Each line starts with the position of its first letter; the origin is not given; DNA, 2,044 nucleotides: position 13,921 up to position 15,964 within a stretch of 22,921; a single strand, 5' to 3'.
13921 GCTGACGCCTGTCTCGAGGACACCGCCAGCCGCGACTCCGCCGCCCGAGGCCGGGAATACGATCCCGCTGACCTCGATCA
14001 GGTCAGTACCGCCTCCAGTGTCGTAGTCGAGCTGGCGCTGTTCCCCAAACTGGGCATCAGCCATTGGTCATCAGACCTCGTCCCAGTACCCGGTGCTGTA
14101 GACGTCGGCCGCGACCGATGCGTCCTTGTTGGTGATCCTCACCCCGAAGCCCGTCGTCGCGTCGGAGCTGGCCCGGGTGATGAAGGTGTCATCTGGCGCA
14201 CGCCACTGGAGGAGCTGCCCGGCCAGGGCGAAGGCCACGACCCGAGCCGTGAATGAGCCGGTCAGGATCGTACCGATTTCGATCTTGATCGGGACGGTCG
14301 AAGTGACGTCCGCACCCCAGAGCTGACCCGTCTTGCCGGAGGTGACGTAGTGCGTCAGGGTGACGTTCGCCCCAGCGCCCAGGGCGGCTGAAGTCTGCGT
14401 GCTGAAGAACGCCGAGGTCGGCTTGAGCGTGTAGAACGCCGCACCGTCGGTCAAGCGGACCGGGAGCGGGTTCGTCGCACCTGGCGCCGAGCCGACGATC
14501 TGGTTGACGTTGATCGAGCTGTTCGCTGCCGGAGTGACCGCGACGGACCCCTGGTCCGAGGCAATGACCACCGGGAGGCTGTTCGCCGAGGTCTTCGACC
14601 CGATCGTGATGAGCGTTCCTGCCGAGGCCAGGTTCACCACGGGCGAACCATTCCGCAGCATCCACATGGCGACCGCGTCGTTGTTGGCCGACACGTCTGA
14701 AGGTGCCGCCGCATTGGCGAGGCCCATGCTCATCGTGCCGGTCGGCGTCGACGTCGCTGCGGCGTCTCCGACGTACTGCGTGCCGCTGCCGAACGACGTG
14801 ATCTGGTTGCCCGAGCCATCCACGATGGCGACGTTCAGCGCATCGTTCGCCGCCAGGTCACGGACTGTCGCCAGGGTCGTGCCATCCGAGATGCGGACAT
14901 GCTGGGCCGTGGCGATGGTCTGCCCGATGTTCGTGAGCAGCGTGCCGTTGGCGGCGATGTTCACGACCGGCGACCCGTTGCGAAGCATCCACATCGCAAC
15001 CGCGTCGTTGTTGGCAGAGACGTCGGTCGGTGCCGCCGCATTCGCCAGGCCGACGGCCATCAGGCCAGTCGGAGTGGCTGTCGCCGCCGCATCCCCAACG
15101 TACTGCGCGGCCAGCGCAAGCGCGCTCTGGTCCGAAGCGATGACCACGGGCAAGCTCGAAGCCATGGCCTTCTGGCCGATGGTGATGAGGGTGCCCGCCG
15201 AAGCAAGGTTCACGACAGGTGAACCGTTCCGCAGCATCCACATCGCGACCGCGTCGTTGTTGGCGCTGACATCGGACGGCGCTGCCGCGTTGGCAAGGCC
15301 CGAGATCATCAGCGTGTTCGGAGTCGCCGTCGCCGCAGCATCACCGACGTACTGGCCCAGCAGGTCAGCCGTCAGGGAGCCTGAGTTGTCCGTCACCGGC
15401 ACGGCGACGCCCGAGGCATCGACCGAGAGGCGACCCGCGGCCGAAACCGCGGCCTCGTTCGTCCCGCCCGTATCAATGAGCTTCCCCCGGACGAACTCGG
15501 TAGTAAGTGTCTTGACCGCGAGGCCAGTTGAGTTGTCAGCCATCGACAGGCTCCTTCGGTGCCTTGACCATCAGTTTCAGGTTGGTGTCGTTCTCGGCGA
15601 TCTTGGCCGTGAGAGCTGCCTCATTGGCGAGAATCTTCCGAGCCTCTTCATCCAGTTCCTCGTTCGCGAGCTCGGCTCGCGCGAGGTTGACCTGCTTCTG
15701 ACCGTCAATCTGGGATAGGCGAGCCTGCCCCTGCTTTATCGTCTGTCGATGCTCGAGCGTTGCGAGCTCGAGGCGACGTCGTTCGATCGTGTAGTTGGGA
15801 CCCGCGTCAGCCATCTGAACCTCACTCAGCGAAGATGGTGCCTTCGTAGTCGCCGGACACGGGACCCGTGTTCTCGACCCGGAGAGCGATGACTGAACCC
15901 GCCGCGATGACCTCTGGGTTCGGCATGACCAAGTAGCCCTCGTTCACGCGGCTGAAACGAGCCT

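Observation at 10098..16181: Seven-gene Ala/Gly/Thr/Ser-rich module between the capsid gene and the connector genes: candidate capsid fibre/decoration system of unknown families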

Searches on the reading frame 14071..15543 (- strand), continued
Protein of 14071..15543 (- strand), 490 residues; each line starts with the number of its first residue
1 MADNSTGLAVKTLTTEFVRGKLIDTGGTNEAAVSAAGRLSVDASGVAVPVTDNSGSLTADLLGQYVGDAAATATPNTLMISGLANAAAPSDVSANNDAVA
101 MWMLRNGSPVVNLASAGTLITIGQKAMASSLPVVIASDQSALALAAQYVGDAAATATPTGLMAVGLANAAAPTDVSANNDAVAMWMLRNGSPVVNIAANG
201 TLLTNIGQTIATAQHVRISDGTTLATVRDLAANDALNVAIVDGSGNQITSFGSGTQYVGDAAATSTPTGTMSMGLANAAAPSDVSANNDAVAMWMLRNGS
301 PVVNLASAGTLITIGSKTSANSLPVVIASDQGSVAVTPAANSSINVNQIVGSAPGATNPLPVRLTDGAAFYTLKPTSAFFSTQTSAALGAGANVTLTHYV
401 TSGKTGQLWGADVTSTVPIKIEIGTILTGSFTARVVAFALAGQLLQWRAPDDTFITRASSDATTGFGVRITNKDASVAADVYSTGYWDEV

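Call 68: find_encoding_contigs(protein=P0110, flank=10000, max_places=1)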
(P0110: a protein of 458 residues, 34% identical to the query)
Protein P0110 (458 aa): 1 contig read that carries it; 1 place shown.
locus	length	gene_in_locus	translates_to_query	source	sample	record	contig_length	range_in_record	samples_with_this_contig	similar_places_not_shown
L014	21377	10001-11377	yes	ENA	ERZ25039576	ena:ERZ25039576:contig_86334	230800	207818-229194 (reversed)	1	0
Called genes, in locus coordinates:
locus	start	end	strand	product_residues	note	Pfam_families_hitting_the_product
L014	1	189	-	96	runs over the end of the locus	-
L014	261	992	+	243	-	-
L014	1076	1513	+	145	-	-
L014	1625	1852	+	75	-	-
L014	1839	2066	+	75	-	-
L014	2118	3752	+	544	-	PF24517:CBM96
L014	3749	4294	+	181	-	-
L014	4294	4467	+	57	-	-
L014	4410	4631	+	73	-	-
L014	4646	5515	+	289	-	-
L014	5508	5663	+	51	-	-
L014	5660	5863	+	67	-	-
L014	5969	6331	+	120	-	PF01242:PTPS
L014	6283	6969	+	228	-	PF02195:ParB_N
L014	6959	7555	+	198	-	-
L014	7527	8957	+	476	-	PF17289:Terminase_6C (weak)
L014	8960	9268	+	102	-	-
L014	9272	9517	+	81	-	-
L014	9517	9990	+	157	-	-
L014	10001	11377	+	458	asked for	-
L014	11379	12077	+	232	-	-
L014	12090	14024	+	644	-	-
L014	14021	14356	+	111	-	-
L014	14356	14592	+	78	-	-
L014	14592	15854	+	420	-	PF21722:Gly_rich_2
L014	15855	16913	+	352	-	PF04860:Phage_portal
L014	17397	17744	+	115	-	-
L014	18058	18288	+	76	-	-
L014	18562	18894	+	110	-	-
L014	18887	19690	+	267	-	-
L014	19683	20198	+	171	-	-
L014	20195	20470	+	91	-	-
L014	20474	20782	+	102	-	-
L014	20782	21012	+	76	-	-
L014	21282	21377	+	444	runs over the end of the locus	PF20706:GT4-conflict, PF13692:Glyco_trans_1_4, PF13524:Glyco_trans_1_2 (weak), PF00534:Glycos_transf_1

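Call 112: search_protein_families(library=phrogs, proteins=[L007:13930-14796:+, L006:20669-21502:+, L013:16983-17699:+], max_evalue=0.05)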
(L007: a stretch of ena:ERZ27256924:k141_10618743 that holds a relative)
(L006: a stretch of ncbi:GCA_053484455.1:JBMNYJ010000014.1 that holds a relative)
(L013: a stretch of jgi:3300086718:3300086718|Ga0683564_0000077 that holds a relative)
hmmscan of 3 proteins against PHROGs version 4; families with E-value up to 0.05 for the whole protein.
L007:13930-14796:+ (289 aa): 0 families

L006:20669-21502:+ (278 aa): 1 family
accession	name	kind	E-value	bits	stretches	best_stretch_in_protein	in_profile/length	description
phrog_33358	-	unknown function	0.0071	17.1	1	6-85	6-88/233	-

L013:16983-17699:+ (239 aa): 2 families
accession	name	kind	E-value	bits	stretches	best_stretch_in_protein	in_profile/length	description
phrog_18316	-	unknown function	6.1e-08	34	1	103-184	3-83/134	-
phrog_1732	-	unknown function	0.0012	20.3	1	105-205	2-91/152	-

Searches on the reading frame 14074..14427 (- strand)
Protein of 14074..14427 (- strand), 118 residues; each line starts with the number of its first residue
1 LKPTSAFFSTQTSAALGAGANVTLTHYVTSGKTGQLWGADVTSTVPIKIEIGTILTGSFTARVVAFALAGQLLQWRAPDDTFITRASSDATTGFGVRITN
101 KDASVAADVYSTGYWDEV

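Call 110: find_related_loci(query=A6, collection=viral_contigs, flank=10000)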
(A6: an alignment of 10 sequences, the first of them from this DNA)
Query A6 (118 aa) in viral_contigs; peptide patterns used: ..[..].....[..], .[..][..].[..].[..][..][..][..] (x = any residue, [..] = any of these).
34 stretches matched a pattern; 1 encode a relative of the query (tblastn E <= 1e-3); 1 distinct loci.
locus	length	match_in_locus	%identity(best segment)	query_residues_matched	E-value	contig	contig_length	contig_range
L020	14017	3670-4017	69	3-118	7e-49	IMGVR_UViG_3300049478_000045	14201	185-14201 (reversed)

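Call 112: search_protein_families(library=phrogs, proteins=[L020:8499-9239:+], max_evalue=0.05)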
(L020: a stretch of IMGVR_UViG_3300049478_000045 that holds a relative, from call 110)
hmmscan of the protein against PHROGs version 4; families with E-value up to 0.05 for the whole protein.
L020:8499-9239:+ (247 aa): 2 families
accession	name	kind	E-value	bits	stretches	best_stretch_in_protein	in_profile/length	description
phrog_1732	-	unknown function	9.7e-23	82.3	1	106-239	2-141/152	-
phrog_33358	-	unknown function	0.0025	18.6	1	4-96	4-95/233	-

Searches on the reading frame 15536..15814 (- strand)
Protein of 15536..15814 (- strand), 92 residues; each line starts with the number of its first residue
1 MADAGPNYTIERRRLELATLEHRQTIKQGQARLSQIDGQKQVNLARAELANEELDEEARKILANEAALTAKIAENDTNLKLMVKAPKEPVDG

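Call 4: search_protein_families(library=pfam, proteins=[window:15536-15814:-], max_evalue=1)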
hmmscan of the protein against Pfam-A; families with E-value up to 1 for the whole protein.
window:15536-15814:- (92 aa): 3 families
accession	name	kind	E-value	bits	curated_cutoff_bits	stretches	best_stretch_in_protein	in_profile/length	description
PF10820.13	DUF2543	-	0.039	14.6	25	1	49-71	44-66/81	Protein of unknown function (DUF2543)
PF15188.11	CCDC-167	-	0.057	14.1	27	1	26-82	6-61/84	Coiled-coil domain-containing protein 167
PF02599.21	CsrA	-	0.094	13.1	27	0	26-52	25-50/53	Global regulator protein family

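Call 5: search_protein_families(library=phrogs, proteins=[window:15536-15814:-], max_evalue=0.1)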
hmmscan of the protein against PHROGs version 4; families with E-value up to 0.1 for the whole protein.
window:15536-15814:- (92 aa): 0 families

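Call 61: search_protein_families(library=ncbifam, proteins=[window:15536-15814:-], max_evalue=0.1)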
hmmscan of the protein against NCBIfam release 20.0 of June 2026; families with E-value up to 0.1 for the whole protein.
window:15536-15814:- (92 aa): 0 families
